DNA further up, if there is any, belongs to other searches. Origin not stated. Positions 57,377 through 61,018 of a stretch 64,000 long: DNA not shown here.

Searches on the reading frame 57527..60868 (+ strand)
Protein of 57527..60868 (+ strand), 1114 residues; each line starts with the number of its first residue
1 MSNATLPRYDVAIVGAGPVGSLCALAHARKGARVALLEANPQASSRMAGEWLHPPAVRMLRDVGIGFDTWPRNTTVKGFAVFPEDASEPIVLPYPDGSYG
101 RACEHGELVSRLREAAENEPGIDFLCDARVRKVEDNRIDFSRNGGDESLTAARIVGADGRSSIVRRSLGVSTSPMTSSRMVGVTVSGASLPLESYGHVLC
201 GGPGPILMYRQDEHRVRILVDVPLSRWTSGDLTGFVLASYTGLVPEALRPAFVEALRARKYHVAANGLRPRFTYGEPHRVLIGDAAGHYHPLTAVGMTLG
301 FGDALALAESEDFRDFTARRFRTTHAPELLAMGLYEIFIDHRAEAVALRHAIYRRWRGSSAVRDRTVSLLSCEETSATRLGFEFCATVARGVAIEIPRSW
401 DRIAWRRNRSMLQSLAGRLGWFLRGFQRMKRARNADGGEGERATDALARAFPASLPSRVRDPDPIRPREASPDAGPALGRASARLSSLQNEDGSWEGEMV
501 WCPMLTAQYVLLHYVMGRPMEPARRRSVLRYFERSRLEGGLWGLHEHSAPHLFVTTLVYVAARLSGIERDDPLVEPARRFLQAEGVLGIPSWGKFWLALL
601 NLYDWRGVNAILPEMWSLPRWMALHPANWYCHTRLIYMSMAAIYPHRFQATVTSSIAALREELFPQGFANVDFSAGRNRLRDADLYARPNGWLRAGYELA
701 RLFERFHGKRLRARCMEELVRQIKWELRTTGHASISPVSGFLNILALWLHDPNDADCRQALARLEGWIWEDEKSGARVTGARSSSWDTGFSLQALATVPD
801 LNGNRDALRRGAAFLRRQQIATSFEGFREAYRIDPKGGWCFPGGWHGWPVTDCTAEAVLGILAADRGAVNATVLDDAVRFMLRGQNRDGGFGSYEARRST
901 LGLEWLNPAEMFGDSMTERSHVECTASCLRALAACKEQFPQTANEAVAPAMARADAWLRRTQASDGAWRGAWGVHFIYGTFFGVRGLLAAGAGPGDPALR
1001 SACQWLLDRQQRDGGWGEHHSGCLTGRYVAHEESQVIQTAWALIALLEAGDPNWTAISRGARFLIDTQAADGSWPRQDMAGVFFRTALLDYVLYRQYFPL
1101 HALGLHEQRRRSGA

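Call 34: search_protein_families(library=pfam, proteins=[window:57527-60868:+])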
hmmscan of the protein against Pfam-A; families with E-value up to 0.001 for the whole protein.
window:57527-60868:+ (1114 aa): 12 families
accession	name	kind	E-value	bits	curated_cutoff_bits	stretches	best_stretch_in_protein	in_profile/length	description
PF13243.12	SQHop_cyclase_C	-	2.7e-53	181.5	26.1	1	783-1105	2-316/319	Squalene-hopene cyclase C-terminal domain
PF13249.12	SQHop_cyclase_N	-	9.5e-49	166.6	26.2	1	480-772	3-290/291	Squalene-hopene cyclase N-terminal domain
PF08491.16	SE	-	6.3e-25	88.2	20.1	1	154-392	5-259/276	Squalene epoxidase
PF01494.25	FAD_binding_3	-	7.4e-23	81.8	22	1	9-308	2-315/349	FAD binding domain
PF01266.30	DAO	-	2.8e-07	30.8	27.9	1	10-56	1-50/353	FAD dependent oxidoreductase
PF07992.20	Pyr_redox_2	-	3.1e-06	27.2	26.1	1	10-70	144-203/291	Pyridine nucleotide-disulphide oxidoreductase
PF00432.27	Prenyltrans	-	3.4e-05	23.9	26.5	0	1000-1075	53-119/304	Prenyltransferase alpha-alpha toroid domain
PF12831.13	FAD_oxidored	-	4.8e-05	23.3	27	1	10-157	1-143/416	FAD dependent oxidoreductase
PF07678.20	TED_complement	-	4.9e-05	23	22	0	999-1051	116-167/312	A-macroglobulin TED domain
PF03486.20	HI0933_like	-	6.1e-05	23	50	1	10-47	2-39/244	HI0933-like protein Rossmann domain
PF13450.12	NAD_binding_8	-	7.1e-05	23.5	21.9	1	13-48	1-36/68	NAD(P)-binding Rossmann-like domain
PF00890.30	FAD_binding_2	-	0.0006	19.6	20.4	0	10-45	1-36/414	FAD binding domain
